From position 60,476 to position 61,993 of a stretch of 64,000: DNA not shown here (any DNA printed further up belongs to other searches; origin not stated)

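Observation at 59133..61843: Tightly coupled operon: extended GTP-cyclohydrolase-II-like / type-2 OMP-decarboxylase-like / guanylate-kinase-like, without rib or pyr context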

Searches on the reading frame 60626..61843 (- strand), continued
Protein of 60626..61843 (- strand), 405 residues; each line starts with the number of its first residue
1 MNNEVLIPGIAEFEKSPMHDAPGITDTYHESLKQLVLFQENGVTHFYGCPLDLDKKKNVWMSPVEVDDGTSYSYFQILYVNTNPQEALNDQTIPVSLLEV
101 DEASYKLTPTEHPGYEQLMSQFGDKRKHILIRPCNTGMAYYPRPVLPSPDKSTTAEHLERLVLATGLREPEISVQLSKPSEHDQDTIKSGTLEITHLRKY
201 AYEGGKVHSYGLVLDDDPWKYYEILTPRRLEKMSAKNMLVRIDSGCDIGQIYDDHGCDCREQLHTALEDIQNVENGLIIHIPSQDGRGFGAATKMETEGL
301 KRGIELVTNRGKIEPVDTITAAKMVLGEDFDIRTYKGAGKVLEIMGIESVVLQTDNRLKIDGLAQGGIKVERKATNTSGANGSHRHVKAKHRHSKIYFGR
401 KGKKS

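Call 16: find_encoding_contigs(protein=P0078, flank=8000, max_places=2)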
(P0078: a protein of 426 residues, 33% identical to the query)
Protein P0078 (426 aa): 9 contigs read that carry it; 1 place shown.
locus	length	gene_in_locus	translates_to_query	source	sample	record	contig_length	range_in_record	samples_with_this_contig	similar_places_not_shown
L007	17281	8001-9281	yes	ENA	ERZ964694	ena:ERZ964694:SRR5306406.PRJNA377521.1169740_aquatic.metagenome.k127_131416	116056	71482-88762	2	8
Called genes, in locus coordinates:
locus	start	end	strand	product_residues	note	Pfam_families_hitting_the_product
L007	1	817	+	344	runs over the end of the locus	-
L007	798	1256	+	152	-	PF03852:Vsr, PF04480:DUF559 (weak)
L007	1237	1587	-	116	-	-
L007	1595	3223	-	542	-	PF14436:EndoU_bacteria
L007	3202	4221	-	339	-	PF13298:LigD_N, PF01068:DNA_ligase_A_M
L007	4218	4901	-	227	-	PF02735:Ku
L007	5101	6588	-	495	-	PF03023:MurJ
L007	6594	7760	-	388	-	PF13529:Peptidase_C39_2, PF13424:TPR_12 (faint), PF13431:TPR_17 (faint), PF00515:TPR_1 (faint), PF13174:TPR_6 (faint), PF13181:TPR_8 (faint), PF07719:TPR_2 (weak)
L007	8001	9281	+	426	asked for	PF00925:GTP_cyclohydro2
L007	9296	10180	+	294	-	-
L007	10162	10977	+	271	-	PF00294:PfkB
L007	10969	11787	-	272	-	PF00215:OMPdecase (weak)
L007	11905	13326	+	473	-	PF24517:CBM96, PF08787:Alginate_lyase2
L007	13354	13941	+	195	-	PF02545:Maf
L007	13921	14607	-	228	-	PF00590:TP_methylase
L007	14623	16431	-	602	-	-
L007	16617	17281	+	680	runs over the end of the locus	PF00270:DEAD (faint), PF04851:ResIII, PF17757:UvrB_inter, PF27431:UvrB_3rd, PF00271:Helicase_C, PF12344:UvrB, PF02151:UVR (weak)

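Call 17: find_encoding_contigs(protein=P0056, flank=8000, max_places=2)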
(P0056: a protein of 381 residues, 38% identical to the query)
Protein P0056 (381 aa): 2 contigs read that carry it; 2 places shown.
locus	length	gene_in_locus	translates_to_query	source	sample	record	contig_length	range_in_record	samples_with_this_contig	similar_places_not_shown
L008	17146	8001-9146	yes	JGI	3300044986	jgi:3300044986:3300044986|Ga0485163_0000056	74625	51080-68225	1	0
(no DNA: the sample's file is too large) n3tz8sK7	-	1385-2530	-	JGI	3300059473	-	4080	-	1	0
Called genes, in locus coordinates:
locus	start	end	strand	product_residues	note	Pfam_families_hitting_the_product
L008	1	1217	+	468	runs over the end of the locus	PF13847:Methyltransf_31 (faint)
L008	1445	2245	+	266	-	PF13489:Methyltransf_23 (weak), PF00398:RrnaAD, PF02353:CMAS (weak), PF13847:Methyltransf_31 (weak), PF08241:Methyltransf_11, PF08242:Methyltransf_12, PF13649:Methyltransf_25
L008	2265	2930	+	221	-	PF00072:Response_reg, PF00486:Trans_reg_C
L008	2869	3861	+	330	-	PF00512:HisKA, PF02518:HATPase_c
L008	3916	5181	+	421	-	PF00395:SLH (faint)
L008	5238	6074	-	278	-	PF02424:ApbE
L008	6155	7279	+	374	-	PF00089:Trypsin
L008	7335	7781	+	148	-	-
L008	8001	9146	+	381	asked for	PF00925:GTP_cyclohydro2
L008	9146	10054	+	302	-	PF00215:OMPdecase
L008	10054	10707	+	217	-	PF00625:Guanylate_kin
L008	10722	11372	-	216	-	PF00303:Thymidylat_synt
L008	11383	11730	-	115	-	-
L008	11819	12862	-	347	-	-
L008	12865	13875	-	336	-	-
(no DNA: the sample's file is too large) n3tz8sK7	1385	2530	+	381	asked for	PF00925:GTP_cyclohydro2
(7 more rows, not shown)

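Call 21: search_solved_structures(query=A1, max_evalue=0.01, show_alignments=2)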
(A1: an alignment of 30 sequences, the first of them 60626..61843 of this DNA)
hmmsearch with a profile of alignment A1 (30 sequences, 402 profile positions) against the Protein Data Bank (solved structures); distinct sequences matched with E-value up to 0.01: 5.
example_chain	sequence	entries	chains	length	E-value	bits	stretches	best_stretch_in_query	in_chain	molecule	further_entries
4i14_A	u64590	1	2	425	6.2e-20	74.9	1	187-373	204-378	Riboflavin biosynthesis protein RibBA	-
4rl4_A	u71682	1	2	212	1.5e-18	70.3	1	233-392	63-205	GTP cyclohydrolase-2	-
2bz0_A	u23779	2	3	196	3.3e-18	69.2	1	233-390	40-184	GTP CYCLOHYDROLASE II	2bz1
7ej3_A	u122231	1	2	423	0.0053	19.1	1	239-374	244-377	GTP cyclohydrolase II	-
7eev_A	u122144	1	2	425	0.0053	19.1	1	239-374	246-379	GTP cyclohydrolase II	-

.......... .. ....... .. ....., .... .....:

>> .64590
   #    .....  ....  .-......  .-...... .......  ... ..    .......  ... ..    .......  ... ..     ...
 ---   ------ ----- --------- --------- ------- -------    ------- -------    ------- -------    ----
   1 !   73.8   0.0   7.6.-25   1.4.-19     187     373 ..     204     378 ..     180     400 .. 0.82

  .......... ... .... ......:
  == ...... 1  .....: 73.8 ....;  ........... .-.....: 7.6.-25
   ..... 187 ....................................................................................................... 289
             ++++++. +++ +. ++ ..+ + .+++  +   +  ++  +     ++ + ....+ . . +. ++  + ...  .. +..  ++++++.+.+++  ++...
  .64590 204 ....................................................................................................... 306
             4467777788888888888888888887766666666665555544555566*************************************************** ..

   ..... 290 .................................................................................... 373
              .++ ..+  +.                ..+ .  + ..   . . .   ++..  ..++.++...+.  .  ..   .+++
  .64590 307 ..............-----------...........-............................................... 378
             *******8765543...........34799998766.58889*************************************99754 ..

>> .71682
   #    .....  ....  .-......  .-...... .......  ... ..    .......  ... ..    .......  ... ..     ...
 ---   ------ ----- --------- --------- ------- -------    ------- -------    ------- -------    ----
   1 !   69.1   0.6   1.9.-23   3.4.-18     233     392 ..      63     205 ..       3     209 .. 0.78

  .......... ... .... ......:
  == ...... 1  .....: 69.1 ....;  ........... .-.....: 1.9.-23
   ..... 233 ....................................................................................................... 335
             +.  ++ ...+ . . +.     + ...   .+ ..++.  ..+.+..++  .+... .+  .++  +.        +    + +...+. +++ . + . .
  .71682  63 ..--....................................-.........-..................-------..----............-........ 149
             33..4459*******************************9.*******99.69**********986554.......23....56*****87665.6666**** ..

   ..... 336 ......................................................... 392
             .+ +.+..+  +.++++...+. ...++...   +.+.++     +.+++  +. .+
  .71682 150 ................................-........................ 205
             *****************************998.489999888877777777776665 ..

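Call 22: find_related_loci(query=A1, collection=genome_contigs, flank=10000)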
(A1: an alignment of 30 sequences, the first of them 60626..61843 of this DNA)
Query A1 (405 aa) in genome_contigs; peptide patterns used: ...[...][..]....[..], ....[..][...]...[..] (x = any residue, [..] = any of these).
92 stretches matched a pattern; 36 encode a relative of the query (tblastn E <= 1e-3); 36 distinct loci.
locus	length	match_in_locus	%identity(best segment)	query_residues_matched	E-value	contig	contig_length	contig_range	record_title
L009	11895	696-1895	68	1-400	0e+0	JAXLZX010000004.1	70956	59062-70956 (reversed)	MAG: Candidatus Saccharimonadales bacterium isolate STL-PAT13 C1.59.fa-4, whole genome shotgun sequence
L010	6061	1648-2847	68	1-400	0e+0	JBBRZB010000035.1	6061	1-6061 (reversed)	MAG: Candidatus Saccharimonadales bacterium isolate metawrap_la5_19 metawrap_la5_19_K_1525851_L_6061_cov_21.0000, whole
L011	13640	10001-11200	67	1-400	0e+0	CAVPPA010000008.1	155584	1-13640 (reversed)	MAG: uncultured Candidatus Saccharibacteria bacterium isolate MFD00008.bin.2.54 genome assembly, contig: contig_99097, w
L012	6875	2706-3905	65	1-400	0e+0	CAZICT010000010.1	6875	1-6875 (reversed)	MAG TPA_asm: uncultured Candidatus Saccharibacteria bacterium isolate SRP144015_co1_49 genome assembly, contig: NODE_470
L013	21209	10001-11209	63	1-403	1e-178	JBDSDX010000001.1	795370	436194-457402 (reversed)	MAG: Candidatus Saccharimonadales bacterium isolate cluster1_bin.191 k127_10848304, whole genome shotgun sequence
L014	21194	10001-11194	63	1-399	1e-176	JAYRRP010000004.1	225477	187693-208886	MAG: Candidatus Saccharimonadales bacterium isolate XM1_ASGE3bin.32 k141_690383, whole genome shotgun sequence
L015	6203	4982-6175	63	1-399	3e-178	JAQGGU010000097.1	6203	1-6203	MAG: Candidatus Saccharibacteria bacterium isolate RYN_415 scaffold_3573386, whole genome shotgun sequence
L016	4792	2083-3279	62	1-398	1e-177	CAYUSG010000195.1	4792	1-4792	MAG TPA_asm: uncultured Paenibacillaceae bacterium isolate SRP144015_co1_20 genome assembly, contig: NODE_7253_length_47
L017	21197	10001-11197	61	1-399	2e-171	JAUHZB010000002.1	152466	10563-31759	MAG: bacterium isolate 3_bin.93 NODE_198_length_152466_cov_1.528538, whole genome shotgun sequence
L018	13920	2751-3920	61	10-398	4e-168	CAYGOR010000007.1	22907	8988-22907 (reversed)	MAG TPA_asm: uncultured Candidatus Saccharibacteria bacterium isolate ERP116193_co1_190 genome assembly, contig: NODE_60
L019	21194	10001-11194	59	1-398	2e-167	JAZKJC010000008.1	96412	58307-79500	MAG: Patescibacteria group bacterium isolate ADI_DC_SW_02_SPN_11032020-bin081_1 DCSW02SPN_B081_1_000000000008, whole gen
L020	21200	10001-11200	50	3-393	2e-129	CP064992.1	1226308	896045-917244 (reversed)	MAG: Candidatus Saccharibacteria bacterium isolate Hirt_18-Q3-R61-65_BATAC.98_uni chromosome, complete genome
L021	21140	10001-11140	51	19-398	1e-129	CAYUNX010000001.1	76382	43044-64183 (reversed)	MAG TPA_asm: uncultured Candidatus Saccharibacteria bacterium isolate SRP342105_co1_281 genome assembly, contig: NODE_40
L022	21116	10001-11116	40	23-398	2e-80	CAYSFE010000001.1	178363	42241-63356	MAG TPA_asm: uncultured Candidatus Saccharibacteria bacterium isolate SRP342105_co1_262 genome assembly, contig: NODE_85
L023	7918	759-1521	70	1-254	1e-100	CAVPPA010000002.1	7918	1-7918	MAG: uncultured Candidatus Saccharibacteria bacterium isolate MFD00008.bin.2.54 genome assembly, contig: contig_25949, w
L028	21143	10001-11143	31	24-392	7e-50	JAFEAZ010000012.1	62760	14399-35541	Candidatus Dependentiae bacterium isolate SZAS-2 CK_MAG-9__12__length-62760, whole genome shotgun sequence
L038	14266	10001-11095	28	60-398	8e-39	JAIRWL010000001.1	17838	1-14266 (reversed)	MAG: Holosporales bacterium isolate Gsp477_bin11 k119_6357665, whole genome shotgun sequence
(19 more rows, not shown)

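Call 30: predict_structure(alignment_id=A1)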
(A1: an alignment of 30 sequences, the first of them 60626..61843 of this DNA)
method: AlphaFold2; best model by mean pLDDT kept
length: 405 residues; sequences in the alignment: 30
mean_pLDDT: 91.3   pTM: 0.91
mean pLDDT of the five models: 91.3, 91.1, 89.8, 89.5, 89.1
residues with pLDDT >= 90: 317; 70-90: 69; 50-70: 14; < 50: 5
segments of 3 or more residues with pLDDT < 50: 403-405
pLDDT, mean of each block of 10 residues (from residue 1): 72 86 93 96 97 94 96 97 96 96 92 93 93 96 88 95 97 86 59 87 92 93 94 93 94 93 95 95 93 97 93 94 95 96 94 96 96 90 88 85 45
secondary structure, 60 per line:
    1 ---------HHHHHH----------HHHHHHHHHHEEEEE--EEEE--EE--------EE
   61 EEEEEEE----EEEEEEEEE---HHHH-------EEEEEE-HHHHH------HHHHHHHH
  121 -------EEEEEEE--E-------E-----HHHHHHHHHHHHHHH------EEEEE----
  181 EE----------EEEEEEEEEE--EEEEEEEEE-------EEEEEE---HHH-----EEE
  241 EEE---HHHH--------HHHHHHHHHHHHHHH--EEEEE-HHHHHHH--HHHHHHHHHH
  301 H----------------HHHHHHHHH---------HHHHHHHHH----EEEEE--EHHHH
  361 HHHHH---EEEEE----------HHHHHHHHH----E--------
elements in order: H10-15 H26-35 E36-40 E43-46 E59-67 E72-80 H84-87 E95-100 H102-106 H113-120 E128-134 H151-165 E172-176 E193-202 E205-213 E221-226 E238-243 H247-250 H259-273 E276-280 H282-288 H291-301 H318-326 H336-344 E349-353 H357-365 E369-373 H384-392
